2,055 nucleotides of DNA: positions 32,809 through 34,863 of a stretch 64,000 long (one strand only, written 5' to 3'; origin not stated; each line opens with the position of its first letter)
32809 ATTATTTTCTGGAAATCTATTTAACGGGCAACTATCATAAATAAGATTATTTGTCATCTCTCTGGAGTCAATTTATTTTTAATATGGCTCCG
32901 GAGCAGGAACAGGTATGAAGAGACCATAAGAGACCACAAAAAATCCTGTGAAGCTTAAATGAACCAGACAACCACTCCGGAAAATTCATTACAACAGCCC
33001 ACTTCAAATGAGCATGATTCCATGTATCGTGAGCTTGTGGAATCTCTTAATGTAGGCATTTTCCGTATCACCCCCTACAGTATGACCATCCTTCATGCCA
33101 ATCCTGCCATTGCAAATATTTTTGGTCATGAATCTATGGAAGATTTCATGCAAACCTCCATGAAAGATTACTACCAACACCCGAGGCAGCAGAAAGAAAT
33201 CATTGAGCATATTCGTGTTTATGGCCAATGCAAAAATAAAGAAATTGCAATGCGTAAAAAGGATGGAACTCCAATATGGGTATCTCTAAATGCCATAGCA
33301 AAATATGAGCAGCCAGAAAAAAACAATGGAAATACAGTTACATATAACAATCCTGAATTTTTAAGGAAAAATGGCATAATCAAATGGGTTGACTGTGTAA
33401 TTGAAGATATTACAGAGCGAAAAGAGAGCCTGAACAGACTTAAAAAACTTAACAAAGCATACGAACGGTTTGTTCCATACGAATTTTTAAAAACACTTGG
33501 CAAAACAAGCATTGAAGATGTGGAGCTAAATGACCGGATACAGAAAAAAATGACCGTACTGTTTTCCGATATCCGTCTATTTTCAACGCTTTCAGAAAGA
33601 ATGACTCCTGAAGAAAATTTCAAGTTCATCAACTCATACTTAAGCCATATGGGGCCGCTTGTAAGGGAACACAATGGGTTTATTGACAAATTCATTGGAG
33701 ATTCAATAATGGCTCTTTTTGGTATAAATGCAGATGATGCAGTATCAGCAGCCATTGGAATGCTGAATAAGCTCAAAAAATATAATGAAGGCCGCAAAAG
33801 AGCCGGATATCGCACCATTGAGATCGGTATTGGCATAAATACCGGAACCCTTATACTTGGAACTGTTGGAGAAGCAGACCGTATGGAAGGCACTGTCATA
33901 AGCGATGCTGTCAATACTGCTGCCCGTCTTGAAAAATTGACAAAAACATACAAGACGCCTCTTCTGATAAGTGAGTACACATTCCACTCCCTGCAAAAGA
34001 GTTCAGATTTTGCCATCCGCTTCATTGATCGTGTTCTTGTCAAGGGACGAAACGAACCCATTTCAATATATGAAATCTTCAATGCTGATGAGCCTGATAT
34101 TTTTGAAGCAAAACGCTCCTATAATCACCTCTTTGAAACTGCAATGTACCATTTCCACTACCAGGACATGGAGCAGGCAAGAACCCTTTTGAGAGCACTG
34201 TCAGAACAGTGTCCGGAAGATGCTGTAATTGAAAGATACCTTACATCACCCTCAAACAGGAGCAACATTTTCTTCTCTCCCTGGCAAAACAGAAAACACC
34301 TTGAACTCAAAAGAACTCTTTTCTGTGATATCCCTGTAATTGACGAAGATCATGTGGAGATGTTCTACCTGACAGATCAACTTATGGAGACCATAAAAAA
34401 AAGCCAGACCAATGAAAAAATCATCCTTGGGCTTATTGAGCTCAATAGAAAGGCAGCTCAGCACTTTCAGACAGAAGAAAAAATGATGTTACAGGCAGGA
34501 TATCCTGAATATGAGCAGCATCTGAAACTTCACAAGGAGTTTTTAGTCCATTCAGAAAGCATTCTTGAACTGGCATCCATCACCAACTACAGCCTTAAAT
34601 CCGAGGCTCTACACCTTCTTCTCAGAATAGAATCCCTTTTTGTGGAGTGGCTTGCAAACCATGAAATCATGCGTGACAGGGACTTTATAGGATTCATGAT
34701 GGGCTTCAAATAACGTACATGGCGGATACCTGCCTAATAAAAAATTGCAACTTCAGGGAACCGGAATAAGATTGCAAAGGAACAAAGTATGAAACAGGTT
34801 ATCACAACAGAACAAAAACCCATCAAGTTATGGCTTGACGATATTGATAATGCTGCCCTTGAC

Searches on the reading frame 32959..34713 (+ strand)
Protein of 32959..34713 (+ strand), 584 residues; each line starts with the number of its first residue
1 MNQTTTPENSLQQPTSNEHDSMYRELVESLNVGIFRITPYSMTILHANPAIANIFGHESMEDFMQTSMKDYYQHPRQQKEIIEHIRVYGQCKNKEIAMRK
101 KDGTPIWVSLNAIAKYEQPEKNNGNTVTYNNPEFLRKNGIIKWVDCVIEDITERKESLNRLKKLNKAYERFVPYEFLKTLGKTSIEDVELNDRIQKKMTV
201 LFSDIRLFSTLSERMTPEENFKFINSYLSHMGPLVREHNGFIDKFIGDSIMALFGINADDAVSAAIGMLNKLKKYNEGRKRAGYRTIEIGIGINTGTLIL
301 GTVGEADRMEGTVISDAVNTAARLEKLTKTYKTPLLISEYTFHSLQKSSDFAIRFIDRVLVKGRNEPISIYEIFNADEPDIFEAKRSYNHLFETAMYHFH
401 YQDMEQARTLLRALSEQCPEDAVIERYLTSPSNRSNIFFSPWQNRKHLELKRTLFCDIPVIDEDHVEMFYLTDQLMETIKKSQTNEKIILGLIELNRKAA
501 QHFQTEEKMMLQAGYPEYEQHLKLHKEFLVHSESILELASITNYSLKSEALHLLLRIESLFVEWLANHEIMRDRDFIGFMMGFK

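Call 26: search_protein_families(library=pfam, proteins=[window:32959-34713:+], max_evalue=0.01)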
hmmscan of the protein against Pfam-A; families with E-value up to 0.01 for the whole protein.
window:32959-34713:+ (584 aa): 6 families
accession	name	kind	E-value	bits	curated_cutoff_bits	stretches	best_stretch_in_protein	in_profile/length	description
PF00211.25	Guanylate_cyc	-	4.8e-20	72.4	21.9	1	196-367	7-176/183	Adenylate and Guanylate cyclase catalytic domain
PF00989.32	PAS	-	5e-10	39.8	22.6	1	22-119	2-100/113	PAS fold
PF13426.13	PAS_9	-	3.7e-09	37.2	27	1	33-118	3-87/103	PAS domain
PF13188.13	PAS_8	-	9.1e-07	29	21.8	1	22-72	2-51/65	PAS domain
PF01814.28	Hemerythrin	-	0.00028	21.8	25.3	1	458-568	3-115/127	Hemerythrin HHE cation binding domain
PF08447.18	PAS_3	-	0.00091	19.9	25.6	0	45-112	2-72/89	PAS fold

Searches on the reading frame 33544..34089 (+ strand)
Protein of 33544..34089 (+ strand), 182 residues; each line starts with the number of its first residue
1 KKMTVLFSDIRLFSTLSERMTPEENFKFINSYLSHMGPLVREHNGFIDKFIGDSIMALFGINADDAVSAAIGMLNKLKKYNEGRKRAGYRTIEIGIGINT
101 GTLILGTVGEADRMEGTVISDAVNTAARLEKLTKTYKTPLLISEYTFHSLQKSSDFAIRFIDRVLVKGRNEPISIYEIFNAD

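Call 70: search_solved_structures(query=window:33544-34089:+, max_evalue=1e-8, show_alignments=3)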
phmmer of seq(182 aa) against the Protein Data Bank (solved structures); distinct sequences matched with E-value up to 1e-8: 19.
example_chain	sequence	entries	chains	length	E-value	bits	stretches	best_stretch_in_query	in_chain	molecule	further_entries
5x4t_A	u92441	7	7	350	1.2e-25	93.8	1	4-180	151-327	Photoactivated adenylyl cyclase | Family 3 adenylate cyclase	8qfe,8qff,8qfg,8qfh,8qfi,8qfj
9f1z_A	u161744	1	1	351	1.2e-25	93.8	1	4-180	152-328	Family 3 adenylate cyclase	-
5x4u_A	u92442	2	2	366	1.3e-25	93.6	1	4-180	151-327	Photoactivated adenylyl cyclase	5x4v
4yus_A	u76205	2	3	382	1.5e-25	93.4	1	4-180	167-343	Family 3 adenylate cyclase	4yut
9f1w_A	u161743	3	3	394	1.6e-25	93.3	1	4-180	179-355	Family 3 adenylate cyclase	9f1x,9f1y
3r5g_A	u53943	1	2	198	3e-25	92.5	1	1-180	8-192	CyaB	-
2w01_A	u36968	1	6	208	4.4e-23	85.4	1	3-177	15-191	ADENYLATE CYCLASE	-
6fht_A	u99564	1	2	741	2.1e-22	83.2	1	3-177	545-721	Bacteriophytochrome,Adenylate cyclase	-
5mbg_A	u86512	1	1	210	1.3e-20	77.4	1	4-180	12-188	Beta subunit of photoactivated adenylyl cyclase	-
5mbh_A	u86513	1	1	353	4.5e-20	75.6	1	4-179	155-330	Beta subunit of photoactivated adenylyl cyclase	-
5mbk_A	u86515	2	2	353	4.6e-20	75.6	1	4-179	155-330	Beta subunit of photoactivated adenylyl cyclase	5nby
5mbj_A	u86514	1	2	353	4.6e-20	75.6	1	4-179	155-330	Beta subunit of photoactivated adenylyl cyclase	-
5m27_A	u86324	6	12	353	4.6e-20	75.6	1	4-179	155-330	Beta subunit of photoactivated adenylyl cyclase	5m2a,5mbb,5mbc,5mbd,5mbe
1wc0_A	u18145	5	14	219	2.2e-16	63.6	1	3-145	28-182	ADENYLATE CYCLASE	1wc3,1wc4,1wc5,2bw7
1wc1_A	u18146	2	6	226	2.4e-16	63.5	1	3-145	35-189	ADENYLATE CYCLASE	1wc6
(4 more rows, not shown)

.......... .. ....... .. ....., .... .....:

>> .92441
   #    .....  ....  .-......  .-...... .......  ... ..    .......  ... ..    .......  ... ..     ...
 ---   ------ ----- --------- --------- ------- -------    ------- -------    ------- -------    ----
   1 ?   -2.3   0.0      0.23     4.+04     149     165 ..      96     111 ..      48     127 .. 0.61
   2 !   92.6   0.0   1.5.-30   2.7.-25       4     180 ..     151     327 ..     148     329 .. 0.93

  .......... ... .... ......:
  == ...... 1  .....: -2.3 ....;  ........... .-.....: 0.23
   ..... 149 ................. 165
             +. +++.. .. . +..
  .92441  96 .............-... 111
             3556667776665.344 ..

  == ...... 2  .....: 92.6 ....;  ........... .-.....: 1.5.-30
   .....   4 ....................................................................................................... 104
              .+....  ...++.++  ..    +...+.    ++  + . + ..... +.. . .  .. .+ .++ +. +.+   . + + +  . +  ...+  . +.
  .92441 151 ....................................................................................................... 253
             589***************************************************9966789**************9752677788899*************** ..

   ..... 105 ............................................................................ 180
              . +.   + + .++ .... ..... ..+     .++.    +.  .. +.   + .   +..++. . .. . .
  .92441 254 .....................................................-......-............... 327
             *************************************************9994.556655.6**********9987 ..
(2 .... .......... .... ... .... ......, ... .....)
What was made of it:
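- The window's class III cyclase best matches adenylyl cyclases and shares the Lys and Thr specificity positions with OaPAC (call 70).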
